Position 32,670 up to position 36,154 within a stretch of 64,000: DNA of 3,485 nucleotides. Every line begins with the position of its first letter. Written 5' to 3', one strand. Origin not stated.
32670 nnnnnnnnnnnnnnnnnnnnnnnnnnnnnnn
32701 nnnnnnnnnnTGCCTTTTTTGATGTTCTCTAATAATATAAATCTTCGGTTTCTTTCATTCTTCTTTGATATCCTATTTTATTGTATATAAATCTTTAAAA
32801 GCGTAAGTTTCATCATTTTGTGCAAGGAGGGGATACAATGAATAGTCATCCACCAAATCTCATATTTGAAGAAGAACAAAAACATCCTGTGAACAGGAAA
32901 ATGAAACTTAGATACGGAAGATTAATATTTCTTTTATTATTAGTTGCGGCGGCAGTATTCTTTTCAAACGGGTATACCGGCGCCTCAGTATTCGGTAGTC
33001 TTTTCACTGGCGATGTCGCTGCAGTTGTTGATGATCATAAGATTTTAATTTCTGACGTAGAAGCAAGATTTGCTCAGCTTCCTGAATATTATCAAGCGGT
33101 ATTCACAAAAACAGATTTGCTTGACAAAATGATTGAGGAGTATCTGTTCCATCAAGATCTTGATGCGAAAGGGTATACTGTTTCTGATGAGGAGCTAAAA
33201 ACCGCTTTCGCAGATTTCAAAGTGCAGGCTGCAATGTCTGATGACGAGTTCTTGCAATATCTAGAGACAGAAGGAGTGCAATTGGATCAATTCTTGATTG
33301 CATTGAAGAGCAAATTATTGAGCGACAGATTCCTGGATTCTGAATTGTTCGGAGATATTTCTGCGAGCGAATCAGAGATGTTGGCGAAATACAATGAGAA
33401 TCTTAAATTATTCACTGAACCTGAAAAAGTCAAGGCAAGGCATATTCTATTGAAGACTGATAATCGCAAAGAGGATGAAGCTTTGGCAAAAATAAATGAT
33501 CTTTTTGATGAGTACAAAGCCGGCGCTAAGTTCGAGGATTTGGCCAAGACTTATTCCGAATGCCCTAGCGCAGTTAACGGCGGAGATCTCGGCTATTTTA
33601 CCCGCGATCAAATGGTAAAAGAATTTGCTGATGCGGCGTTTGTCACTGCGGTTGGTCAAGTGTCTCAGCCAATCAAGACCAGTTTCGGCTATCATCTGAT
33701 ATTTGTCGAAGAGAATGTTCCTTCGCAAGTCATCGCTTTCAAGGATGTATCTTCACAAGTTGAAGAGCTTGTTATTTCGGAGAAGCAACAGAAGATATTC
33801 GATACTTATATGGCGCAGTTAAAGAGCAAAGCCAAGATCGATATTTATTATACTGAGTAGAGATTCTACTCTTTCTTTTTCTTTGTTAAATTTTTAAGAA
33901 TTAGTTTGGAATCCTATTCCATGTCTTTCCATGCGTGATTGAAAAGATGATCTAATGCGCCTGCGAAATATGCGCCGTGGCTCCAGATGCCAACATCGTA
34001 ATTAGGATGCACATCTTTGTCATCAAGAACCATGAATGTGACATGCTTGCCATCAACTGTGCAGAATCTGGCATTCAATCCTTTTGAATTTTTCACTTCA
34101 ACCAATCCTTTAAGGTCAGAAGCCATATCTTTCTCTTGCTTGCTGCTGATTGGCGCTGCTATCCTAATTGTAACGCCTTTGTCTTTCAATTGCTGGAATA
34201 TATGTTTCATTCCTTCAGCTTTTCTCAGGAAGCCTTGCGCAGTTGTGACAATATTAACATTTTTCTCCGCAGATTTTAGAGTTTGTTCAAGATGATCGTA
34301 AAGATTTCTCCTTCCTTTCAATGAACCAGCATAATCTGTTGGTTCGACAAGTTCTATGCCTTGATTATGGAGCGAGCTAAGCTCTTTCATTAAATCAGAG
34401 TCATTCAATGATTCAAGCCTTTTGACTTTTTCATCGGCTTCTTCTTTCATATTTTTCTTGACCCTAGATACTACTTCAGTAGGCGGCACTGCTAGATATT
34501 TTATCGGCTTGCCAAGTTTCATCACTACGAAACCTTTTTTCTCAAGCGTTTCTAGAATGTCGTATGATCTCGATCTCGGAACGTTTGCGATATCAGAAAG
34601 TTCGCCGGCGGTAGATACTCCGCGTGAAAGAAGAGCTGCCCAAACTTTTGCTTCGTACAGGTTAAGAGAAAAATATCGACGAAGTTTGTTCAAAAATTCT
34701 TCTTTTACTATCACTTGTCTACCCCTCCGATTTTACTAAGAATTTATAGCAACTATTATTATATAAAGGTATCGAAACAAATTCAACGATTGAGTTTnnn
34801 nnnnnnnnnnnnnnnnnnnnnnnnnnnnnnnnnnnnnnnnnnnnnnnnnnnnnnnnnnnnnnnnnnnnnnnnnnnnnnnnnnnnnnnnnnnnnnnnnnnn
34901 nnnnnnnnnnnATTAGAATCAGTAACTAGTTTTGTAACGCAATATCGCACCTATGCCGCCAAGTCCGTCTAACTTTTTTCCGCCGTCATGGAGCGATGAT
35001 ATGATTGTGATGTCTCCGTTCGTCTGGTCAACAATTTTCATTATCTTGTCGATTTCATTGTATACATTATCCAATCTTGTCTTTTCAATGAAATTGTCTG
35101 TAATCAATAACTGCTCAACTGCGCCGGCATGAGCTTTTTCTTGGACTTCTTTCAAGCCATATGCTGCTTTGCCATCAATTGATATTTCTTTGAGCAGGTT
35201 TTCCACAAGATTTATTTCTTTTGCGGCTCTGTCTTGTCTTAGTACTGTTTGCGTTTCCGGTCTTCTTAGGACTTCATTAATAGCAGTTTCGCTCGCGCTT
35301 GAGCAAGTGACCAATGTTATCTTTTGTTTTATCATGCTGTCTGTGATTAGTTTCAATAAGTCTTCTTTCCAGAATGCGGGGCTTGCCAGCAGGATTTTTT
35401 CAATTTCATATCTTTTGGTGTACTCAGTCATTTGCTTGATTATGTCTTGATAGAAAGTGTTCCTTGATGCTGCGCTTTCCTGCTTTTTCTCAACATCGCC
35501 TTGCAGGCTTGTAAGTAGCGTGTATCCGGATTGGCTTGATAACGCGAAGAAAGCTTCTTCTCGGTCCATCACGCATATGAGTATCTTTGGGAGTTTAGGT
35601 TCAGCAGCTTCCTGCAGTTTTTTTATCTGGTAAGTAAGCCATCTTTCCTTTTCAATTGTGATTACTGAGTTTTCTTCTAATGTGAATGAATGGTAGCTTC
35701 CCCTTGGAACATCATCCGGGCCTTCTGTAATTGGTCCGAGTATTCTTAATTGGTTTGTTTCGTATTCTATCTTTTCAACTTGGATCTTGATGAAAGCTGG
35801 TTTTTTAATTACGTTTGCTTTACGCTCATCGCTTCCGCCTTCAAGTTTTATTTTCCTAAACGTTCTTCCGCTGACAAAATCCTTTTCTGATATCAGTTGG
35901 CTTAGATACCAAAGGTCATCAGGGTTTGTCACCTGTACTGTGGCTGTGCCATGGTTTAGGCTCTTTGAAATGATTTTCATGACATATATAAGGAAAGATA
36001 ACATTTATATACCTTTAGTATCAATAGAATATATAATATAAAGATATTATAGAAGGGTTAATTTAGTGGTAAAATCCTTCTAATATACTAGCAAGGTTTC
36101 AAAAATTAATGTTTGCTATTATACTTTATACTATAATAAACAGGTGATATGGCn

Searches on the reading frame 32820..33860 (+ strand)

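Call 37: search_protein_families(library=pfam, proteins=[window:32820-33860:+], max_evalue=0.00001)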
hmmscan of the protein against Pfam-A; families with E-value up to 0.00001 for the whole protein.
window:32820-33860:+ (346 aa): 6 families
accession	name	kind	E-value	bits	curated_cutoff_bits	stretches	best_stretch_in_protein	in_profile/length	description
PF13616.12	Rotamase_3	-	1.1e-29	103.8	22.5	1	200-298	12-114/116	PPIC-type PPIASE domain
PF00639.27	Rotamase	-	1.5e-25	90.4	21.7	1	208-297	1-96/97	PPIC-type PPIASE domain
PF13145.12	Rotamase_2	-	8.6e-18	65.7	27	1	183-311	2-120/121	PPIC-type PPIASE domain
PF13624.11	SurA_N_3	-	8.9e-11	42.3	27.2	1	36-169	13-159/162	SurA-like N-terminal domain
PF09312.16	SurA_N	-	4.8e-08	33.6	30.8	1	66-167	4-113/118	SurA N-terminal domain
PF13623.11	SurA_N_2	-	4e-07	30.5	28.5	1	31-135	7-122/145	SurA-like N-terminal domain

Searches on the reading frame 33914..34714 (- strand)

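Call 36: search_protein_families(library=pfam, proteins=[window:33914-34714:-], max_evalue=0.001)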
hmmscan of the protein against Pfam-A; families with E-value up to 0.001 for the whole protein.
window:33914-34714:- (266 aa): 1 family
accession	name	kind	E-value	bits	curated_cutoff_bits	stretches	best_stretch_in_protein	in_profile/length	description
PF01978.25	TrmB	-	1e-18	67.3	25.6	1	15-78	4-67/68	Sugar-specific transcriptional regulator TrmB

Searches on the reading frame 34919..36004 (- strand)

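Call 38: search_protein_families(library=pfam, proteins=[window:34919-36004:-], max_evalue=0.00001)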
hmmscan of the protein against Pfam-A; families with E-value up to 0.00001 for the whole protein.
window:34919-36004:- (361 aa): 3 families
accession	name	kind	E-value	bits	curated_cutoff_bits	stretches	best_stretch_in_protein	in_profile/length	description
PF03463.20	eRF1_1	-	1.3e-25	90.2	23.8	1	9-133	1-122/123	eRF1 domain 1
PF03465.20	eRF1_3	-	5.5e-24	85.1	25.8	1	261-358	2-105/106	eRF1 domain 3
PF03464.20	eRF1_2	-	6.2e-11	43.2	27.1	1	143-251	4-127/133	eRF1 domain 2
